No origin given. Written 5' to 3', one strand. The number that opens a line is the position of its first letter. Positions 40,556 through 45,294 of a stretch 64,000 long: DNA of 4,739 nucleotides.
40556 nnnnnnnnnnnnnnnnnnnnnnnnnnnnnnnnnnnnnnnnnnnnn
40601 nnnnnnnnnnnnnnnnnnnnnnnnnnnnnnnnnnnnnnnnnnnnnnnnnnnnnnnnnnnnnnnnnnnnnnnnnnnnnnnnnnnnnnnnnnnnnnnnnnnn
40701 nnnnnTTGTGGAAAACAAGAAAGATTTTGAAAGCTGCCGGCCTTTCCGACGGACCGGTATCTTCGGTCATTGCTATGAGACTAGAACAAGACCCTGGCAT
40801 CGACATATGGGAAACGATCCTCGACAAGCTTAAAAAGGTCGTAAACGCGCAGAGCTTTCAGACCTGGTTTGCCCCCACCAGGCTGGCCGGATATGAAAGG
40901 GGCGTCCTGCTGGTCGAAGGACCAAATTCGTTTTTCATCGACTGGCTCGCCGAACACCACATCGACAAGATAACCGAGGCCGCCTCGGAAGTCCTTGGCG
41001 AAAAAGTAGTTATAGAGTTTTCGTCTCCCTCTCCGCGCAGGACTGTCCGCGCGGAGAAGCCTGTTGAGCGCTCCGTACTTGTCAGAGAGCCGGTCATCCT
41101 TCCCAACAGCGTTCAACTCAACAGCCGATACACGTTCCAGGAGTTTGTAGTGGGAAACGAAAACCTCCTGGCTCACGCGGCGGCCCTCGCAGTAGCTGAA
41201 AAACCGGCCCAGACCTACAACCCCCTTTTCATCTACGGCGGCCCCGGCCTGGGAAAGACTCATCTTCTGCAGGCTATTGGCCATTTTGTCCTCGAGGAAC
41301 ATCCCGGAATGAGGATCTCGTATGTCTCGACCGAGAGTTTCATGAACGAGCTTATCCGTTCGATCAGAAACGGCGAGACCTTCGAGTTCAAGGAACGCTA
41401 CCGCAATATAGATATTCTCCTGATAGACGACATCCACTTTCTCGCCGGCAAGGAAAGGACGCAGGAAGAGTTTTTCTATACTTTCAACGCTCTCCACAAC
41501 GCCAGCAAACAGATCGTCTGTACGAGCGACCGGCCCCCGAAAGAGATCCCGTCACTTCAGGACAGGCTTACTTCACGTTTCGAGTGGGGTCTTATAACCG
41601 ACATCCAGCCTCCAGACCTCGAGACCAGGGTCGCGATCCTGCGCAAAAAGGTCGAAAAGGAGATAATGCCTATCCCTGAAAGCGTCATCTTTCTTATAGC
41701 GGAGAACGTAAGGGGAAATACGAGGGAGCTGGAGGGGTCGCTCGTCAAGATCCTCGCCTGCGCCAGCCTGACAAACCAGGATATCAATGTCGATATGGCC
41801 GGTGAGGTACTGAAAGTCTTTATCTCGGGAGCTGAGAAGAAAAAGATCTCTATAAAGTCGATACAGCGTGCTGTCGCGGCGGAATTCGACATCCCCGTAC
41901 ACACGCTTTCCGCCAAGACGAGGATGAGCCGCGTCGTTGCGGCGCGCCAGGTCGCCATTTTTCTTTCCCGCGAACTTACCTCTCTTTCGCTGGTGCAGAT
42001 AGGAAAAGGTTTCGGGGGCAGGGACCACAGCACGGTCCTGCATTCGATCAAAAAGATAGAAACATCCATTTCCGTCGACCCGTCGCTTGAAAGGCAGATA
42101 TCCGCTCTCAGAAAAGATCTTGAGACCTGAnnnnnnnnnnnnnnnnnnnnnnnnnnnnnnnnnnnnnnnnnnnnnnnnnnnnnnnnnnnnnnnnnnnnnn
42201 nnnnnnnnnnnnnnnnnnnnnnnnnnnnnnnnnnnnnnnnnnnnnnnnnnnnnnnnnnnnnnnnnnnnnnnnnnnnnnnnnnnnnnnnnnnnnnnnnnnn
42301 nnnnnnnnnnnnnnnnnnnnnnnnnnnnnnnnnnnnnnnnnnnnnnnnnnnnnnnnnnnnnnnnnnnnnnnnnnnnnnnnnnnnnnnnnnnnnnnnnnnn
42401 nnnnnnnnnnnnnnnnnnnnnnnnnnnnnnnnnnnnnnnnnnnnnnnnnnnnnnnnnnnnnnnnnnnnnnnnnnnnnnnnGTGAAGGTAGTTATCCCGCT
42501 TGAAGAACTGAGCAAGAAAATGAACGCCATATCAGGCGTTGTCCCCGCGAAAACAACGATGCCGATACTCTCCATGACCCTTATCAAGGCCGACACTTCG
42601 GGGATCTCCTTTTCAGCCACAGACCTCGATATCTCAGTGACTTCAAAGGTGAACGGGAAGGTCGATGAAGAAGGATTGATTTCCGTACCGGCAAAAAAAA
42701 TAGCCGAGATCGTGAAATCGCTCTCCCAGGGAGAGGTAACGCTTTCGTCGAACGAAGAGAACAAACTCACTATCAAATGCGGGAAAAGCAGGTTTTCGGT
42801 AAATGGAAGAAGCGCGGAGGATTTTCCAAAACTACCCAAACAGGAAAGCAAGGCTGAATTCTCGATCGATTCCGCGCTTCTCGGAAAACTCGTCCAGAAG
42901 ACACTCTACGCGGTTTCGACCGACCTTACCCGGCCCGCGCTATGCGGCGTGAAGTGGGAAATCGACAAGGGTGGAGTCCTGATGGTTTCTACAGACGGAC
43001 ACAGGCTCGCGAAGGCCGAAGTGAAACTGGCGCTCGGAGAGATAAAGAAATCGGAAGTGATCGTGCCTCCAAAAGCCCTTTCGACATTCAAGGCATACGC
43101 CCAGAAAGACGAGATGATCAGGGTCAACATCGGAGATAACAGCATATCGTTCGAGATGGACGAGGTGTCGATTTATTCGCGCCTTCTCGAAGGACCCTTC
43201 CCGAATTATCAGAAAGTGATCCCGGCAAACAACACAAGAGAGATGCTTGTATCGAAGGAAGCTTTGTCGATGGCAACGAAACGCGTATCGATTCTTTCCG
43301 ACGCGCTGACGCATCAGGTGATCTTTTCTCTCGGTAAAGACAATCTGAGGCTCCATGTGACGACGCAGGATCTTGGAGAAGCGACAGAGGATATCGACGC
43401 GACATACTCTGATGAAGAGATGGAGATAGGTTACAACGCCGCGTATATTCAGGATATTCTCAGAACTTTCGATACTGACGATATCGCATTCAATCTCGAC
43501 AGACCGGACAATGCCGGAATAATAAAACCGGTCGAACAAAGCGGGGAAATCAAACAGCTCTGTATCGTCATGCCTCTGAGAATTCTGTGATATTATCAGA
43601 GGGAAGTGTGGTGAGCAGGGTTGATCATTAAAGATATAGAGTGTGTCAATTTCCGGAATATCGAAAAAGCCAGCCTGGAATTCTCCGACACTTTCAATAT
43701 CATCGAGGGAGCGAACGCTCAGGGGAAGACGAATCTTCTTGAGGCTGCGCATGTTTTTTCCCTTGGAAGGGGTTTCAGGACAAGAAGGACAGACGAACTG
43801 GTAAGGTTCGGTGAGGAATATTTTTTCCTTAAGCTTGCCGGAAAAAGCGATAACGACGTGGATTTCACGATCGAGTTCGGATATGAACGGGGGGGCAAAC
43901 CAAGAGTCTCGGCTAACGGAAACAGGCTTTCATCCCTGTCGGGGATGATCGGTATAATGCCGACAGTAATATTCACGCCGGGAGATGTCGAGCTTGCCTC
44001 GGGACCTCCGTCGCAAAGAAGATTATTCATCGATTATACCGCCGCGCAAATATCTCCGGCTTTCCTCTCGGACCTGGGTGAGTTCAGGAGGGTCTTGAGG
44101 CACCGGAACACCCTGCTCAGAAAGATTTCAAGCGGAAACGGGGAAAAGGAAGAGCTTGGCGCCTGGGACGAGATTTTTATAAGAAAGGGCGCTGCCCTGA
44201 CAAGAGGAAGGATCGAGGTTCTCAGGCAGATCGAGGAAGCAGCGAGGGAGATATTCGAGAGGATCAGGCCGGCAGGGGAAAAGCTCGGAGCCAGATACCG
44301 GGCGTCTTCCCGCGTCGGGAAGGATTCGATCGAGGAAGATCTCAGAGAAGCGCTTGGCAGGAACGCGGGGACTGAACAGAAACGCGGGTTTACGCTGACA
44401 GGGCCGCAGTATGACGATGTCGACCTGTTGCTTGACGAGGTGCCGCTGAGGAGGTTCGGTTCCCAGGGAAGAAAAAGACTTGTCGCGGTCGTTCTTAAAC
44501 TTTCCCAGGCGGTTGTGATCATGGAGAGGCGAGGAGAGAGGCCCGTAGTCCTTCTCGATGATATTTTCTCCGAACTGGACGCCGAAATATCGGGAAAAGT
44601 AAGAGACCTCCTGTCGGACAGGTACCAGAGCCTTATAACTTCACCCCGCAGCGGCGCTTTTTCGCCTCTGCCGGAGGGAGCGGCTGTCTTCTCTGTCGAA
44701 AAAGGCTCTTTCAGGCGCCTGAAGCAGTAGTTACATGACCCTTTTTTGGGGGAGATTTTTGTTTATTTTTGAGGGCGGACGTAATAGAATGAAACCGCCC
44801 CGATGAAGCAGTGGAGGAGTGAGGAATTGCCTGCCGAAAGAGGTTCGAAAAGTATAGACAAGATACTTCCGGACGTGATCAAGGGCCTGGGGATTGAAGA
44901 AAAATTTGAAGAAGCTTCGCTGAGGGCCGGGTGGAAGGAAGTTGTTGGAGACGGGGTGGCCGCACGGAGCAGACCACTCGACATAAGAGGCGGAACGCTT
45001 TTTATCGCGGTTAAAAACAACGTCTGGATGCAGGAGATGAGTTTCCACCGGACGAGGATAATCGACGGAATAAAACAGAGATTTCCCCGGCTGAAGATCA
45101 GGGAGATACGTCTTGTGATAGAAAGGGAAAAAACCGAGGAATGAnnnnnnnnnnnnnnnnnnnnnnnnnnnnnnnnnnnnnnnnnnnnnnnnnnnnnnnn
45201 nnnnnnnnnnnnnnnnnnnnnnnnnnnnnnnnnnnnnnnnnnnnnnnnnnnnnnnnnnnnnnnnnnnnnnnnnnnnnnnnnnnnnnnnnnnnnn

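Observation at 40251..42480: Bipartite oriC flanking dnaA, with a consensus-box palindrome overlapping the annotated TTG start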

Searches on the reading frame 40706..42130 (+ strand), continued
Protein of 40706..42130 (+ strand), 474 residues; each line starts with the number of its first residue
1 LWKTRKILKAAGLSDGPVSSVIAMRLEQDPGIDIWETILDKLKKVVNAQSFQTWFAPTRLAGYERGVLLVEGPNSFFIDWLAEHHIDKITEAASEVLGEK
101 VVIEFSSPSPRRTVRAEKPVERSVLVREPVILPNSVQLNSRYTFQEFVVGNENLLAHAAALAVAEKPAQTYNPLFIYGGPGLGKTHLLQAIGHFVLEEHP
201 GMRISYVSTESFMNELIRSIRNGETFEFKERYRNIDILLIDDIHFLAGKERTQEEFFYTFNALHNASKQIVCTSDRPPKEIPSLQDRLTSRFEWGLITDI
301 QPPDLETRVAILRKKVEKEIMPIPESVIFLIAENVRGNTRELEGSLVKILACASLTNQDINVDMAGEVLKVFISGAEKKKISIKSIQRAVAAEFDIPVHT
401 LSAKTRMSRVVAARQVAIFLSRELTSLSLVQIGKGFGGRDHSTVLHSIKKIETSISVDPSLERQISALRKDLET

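Call 63: find_encoding_contigs(protein=P0102, flank=1500, max_places=1)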
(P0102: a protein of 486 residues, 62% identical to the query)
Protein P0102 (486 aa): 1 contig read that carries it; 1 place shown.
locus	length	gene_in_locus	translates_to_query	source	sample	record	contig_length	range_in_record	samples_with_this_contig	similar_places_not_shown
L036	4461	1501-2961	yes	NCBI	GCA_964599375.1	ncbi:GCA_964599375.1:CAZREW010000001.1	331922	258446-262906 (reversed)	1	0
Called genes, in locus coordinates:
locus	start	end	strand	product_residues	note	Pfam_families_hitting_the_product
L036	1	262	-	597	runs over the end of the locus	PF14849:YidC_periplas, PF02096:60KD_IMP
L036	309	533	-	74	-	PF01809:YidD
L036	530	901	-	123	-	PF00825:Ribonuclease_P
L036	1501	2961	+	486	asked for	PF11638:DnaA_N, PF00308:Bac_DnaA, PF01695:IstB_IS21, PF13401:AAA_22 (faint), PF00004:AAA (weak), PF08299:Bac_DnaA_C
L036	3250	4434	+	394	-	PF00712:DNA_pol3_beta, PF02767:DNA_pol3_beta_2, PF02768:DNA_pol3_beta_3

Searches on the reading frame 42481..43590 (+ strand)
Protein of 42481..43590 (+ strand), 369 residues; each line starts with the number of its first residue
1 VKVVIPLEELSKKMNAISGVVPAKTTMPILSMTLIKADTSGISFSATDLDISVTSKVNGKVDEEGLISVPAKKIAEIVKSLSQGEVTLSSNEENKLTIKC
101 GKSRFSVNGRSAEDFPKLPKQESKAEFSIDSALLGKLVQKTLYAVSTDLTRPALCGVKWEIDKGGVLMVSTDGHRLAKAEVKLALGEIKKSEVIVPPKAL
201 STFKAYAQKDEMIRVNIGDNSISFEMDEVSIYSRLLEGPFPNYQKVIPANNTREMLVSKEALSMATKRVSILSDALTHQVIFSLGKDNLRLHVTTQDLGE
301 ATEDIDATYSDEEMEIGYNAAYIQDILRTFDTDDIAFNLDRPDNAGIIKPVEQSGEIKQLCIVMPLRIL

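Call 8: search_protein_families(library=pfam, proteins=[window:42481-43590:+])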
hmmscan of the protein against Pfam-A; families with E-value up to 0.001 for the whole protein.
window:42481-43590:+ (369 aa): 3 families
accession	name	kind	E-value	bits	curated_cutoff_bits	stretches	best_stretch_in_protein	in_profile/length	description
PF00712.24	DNA_pol3_beta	-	4.5e-36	124.1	24.4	1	1-119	1-120/120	DNA polymerase III beta subunit, N-terminal domain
PF02767.21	DNA_pol3_beta_2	-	9.7e-31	106.9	27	1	129-242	2-116/116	DNA polymerase III beta subunit, central domain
PF02768.20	DNA_pol3_beta_3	-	2.5e-21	76.2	27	1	245-359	2-115/121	DNA polymerase III beta subunit, C-terminal domain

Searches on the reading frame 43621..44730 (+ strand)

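Call 8: search_protein_families(library=pfam, proteins=[window:43621-44730:+])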
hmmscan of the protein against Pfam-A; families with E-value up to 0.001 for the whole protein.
window:43621-44730:+ (369 aa): 5 families
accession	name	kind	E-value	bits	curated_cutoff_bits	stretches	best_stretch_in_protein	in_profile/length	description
PF02463.25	SMC_N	-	5e-17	62.5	40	1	3-362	2-217/220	RecF/RecN/SMC N terminal domain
PF13175.12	AAA_15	-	8.7e-08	32.6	32.1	1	1-47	1-47/374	AAA ATPase domain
PF13476.12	AAA_23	-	7.2e-06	27.2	27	1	6-51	2-47/201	AAA domain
PF13304.12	AAA_21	-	0.00045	20.8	27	0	25-330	1-282/304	AAA domain, putative AbiEii toxin, Type IV TA system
PF11398.14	DUF2813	-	0.00096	19.1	21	0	1-46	1-45/372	Protein of unknown function (DUF2813)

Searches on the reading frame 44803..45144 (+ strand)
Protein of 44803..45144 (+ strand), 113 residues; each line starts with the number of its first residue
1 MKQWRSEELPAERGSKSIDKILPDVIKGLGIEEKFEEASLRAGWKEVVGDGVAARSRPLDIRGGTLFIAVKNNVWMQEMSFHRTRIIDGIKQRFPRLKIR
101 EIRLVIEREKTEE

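Call 38: search_protein_families(library=pfam, proteins=[window:44803-45144:+])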
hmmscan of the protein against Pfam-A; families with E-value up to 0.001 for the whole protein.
window:44803-45144:+ (113 aa): 1 family
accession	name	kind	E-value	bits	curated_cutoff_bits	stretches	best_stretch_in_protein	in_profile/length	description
PF05258.17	DciA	-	4.1e-21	75.4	24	1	18-104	2-89/89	Dna[CI] antecedent, DciA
